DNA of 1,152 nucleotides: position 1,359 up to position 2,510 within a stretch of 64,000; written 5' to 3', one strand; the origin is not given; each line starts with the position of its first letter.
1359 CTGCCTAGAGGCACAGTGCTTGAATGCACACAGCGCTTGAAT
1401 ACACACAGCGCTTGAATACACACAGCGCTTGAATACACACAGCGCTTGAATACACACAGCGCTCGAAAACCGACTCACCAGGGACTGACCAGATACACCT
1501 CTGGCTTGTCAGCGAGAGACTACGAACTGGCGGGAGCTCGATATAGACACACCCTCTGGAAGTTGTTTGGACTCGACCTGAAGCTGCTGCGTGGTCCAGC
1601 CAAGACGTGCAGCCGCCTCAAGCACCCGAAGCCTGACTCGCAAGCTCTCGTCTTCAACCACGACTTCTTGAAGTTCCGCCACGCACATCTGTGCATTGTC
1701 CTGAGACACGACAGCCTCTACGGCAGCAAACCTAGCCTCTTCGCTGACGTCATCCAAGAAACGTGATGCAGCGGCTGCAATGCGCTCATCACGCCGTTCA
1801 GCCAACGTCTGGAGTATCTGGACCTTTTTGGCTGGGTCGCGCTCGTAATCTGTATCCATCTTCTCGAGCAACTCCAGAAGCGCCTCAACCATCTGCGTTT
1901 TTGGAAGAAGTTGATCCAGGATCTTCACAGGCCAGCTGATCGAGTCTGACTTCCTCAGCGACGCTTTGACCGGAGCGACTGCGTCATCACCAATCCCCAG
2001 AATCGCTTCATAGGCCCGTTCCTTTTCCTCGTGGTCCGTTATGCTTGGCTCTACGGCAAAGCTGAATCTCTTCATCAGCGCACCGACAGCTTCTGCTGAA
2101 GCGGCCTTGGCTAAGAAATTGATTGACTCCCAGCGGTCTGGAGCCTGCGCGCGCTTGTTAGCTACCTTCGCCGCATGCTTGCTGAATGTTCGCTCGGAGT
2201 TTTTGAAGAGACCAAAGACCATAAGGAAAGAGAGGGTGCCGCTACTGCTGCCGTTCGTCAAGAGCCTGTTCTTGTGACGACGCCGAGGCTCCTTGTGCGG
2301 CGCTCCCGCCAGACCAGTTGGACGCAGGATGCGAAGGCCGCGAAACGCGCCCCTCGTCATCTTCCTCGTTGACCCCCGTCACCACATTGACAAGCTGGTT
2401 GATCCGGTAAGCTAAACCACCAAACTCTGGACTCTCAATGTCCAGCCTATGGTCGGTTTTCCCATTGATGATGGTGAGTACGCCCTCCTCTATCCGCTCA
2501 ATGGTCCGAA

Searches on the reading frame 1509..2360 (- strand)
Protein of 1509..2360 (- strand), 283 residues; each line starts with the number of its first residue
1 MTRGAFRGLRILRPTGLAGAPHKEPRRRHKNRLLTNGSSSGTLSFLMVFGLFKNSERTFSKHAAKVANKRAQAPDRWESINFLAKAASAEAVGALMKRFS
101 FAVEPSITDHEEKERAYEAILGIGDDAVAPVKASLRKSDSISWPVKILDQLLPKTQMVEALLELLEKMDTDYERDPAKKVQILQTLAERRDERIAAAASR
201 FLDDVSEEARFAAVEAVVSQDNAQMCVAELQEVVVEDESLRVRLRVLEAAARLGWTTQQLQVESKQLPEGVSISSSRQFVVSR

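Call 15: search_protein_families(library=pfam, max_evalue=0.01, proteins=[window:1509-2360:-])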
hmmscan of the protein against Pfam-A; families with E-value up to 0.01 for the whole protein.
window:1509-2360:- (283 aa): 1 family
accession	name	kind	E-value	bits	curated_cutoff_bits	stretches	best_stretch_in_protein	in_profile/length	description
PF13646.12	HEAT_2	-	0.0013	19.4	27.7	0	161-249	4-86/88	HEAT repeats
